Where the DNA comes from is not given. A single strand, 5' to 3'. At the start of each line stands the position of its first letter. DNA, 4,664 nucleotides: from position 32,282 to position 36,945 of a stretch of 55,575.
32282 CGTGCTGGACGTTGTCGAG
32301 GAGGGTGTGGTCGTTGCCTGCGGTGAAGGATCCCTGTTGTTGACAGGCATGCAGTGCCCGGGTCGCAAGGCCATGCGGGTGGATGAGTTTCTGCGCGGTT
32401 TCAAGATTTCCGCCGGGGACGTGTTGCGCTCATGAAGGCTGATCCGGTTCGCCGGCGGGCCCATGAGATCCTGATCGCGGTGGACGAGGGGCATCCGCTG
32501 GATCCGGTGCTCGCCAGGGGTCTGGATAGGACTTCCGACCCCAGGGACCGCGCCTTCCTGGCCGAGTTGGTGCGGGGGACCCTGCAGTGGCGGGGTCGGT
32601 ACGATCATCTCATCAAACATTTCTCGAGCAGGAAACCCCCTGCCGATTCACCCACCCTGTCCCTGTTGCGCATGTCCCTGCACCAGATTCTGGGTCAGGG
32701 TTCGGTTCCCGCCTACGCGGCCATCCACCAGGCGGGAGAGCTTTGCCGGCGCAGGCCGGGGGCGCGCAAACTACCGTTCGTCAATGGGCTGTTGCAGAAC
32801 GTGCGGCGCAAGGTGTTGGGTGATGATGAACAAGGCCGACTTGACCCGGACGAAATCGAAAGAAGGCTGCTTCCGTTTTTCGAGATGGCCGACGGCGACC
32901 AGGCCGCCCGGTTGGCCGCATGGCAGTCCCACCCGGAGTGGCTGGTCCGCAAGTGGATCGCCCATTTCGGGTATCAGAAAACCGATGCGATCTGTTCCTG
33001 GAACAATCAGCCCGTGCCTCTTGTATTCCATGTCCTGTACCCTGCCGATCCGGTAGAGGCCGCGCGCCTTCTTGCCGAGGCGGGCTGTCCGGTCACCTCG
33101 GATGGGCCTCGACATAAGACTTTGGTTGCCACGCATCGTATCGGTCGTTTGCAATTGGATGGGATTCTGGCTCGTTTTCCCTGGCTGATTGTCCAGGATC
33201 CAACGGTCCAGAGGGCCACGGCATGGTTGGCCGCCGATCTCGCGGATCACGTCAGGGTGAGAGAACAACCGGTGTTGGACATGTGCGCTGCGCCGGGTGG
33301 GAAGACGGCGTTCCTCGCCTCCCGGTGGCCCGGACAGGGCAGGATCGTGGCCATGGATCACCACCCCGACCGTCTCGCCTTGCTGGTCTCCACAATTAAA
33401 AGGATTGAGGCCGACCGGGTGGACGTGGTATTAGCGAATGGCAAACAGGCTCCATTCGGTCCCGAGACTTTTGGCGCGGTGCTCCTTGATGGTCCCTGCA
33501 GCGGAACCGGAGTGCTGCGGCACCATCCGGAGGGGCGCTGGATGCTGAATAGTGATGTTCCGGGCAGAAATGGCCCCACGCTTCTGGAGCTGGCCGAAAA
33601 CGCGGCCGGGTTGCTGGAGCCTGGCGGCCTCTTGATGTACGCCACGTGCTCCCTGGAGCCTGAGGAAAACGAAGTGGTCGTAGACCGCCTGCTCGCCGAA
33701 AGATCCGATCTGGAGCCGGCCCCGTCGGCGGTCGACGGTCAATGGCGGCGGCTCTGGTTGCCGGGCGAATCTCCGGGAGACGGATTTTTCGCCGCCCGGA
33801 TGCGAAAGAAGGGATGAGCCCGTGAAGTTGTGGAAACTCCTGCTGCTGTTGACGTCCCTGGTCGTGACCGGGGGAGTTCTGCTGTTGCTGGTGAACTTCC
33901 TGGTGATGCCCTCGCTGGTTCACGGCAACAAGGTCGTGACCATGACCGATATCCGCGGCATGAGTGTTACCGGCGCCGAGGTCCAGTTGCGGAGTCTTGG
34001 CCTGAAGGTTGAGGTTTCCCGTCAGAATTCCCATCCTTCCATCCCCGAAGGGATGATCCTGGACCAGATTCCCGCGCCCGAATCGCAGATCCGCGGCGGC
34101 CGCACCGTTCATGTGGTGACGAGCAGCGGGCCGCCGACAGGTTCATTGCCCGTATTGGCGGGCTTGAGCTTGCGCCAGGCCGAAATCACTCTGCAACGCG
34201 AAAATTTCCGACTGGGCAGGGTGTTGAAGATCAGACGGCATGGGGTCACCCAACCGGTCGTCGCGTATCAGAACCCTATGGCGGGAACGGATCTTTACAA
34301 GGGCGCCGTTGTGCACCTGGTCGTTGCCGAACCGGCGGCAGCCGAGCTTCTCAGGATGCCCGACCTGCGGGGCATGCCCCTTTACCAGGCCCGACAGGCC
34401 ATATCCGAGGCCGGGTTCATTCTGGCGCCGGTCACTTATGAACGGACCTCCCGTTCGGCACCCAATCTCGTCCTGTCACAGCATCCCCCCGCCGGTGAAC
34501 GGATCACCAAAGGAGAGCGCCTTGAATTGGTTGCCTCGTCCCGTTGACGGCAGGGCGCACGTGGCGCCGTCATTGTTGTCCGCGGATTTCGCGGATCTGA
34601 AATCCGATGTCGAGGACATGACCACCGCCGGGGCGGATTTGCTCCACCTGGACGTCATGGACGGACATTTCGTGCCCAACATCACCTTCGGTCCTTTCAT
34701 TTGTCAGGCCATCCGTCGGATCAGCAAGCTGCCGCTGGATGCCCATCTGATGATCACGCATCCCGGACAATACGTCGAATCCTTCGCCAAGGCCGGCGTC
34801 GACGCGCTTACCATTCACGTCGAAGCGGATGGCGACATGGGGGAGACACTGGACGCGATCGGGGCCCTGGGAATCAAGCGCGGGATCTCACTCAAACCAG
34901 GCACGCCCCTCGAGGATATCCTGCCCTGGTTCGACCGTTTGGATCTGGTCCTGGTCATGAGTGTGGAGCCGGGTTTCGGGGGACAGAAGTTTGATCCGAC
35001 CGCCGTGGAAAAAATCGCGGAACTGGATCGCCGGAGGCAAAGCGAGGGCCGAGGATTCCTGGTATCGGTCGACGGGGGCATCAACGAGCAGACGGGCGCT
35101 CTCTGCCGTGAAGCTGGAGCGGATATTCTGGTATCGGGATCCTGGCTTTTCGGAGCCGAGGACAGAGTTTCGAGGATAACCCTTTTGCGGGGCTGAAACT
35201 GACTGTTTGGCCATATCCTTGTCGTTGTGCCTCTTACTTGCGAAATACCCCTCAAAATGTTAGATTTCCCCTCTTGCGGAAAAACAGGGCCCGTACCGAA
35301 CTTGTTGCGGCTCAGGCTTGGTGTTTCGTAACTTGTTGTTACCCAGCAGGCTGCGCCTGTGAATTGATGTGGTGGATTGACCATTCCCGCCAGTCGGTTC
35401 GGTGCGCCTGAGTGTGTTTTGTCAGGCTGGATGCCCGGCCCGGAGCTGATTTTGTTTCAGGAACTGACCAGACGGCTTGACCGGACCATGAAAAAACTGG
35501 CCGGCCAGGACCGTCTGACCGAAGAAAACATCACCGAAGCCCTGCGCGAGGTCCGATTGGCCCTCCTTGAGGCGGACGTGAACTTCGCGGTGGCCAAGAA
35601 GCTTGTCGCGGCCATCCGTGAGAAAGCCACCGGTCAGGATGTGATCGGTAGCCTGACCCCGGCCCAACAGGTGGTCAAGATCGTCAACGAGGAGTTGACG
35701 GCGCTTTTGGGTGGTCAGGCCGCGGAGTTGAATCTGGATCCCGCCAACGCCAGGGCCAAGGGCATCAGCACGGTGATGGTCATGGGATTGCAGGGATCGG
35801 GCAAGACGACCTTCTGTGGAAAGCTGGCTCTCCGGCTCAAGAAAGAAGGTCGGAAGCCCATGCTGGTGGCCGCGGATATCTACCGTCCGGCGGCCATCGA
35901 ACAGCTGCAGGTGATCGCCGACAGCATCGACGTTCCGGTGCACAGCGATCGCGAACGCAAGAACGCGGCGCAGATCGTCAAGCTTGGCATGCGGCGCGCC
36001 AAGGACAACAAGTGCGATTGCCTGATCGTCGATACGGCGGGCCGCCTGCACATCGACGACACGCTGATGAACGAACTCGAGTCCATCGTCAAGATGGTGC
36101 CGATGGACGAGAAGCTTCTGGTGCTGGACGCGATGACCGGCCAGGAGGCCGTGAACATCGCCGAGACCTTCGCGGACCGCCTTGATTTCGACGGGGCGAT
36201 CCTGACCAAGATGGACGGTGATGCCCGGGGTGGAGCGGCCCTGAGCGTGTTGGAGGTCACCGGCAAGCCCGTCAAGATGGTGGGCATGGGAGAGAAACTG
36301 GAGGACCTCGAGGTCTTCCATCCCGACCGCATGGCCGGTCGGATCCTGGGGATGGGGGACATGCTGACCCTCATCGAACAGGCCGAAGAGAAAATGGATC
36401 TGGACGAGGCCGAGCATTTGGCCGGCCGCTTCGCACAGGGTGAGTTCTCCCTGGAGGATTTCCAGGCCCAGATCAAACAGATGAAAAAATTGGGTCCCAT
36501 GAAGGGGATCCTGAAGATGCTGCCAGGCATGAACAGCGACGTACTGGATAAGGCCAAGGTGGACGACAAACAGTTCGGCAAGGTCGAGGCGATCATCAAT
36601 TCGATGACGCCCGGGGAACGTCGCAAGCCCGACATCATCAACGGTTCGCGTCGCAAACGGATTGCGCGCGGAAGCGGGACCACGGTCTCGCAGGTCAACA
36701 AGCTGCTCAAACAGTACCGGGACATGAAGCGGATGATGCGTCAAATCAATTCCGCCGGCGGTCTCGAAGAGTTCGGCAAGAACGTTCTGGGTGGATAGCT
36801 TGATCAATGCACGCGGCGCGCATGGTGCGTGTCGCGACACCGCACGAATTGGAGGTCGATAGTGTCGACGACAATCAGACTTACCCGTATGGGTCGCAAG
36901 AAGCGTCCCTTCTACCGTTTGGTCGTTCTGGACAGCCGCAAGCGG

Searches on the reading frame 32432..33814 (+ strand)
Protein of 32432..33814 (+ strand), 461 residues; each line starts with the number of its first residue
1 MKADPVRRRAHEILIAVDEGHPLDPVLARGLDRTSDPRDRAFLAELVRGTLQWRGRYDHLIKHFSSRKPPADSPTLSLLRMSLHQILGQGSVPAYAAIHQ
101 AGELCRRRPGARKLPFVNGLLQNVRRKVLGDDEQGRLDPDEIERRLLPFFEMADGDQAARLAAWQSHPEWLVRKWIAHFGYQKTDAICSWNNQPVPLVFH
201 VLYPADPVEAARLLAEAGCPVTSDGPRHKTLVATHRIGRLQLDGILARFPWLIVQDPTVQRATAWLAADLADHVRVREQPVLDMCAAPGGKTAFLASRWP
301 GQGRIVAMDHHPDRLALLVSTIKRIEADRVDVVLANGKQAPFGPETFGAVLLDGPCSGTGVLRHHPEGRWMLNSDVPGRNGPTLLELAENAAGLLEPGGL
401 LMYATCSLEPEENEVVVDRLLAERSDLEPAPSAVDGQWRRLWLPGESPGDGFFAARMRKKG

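Call 23: search_protein_families(library=pfam, proteins=[window:32432-33814:+], max_evalue=0.00001)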
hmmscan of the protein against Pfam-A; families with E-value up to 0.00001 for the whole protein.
window:32432-33814:+ (461 aa): 3 families
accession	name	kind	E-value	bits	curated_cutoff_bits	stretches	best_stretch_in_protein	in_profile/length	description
PF01189.24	Methyltr_RsmB-F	-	4.3e-38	131.4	27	1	278-457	9-198/199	16S rRNA methyltransferase RsmB/F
PF01029.23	NusB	-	4.4e-18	66.4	23.1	1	6-126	3-133/133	NusB family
PF22458.1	RsmF-B_ferredox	-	1.4e-06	28.8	27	1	167-201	1-34/74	Methyltr_RsmF/B-like, ferredoxin-like domain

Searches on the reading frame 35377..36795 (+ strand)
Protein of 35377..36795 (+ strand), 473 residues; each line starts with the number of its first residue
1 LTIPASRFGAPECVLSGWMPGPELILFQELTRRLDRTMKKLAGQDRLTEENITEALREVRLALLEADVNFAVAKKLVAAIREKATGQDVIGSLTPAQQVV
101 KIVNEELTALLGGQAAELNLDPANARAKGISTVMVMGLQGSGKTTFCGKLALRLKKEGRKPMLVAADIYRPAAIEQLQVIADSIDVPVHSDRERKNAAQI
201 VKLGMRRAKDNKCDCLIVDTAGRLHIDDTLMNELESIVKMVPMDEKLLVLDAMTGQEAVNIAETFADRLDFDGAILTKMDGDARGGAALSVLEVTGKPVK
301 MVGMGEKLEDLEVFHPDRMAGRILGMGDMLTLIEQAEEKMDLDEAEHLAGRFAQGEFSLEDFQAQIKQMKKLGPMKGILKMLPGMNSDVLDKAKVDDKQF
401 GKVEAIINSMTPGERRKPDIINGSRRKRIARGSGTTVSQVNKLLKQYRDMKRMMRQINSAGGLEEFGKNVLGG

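Call 23: search_protein_families(library=pfam, proteins=[window:35377-36795:+], max_evalue=0.00001)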
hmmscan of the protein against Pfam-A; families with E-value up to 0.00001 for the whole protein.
window:35377-36795:+ (473 aa): 4 families
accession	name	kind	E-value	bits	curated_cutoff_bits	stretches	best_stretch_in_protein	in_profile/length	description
PF00448.28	SRP54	-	1.3e-73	247.3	22.7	1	132-325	3-196/196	SRP54-type protein, GTPase domain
PF02978.25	SRP_SPB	-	3.4e-37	127.1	27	1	356-454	1-91/91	Signal peptide binding domain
PF02881.24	SRP54_N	-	5.6e-21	75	22.4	1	30-107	1-75/75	SRP54-type protein, helical bundle domain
PF13401.12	AAA_22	-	9.1e-07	29.7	27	1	133-240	8-110/130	AAA domain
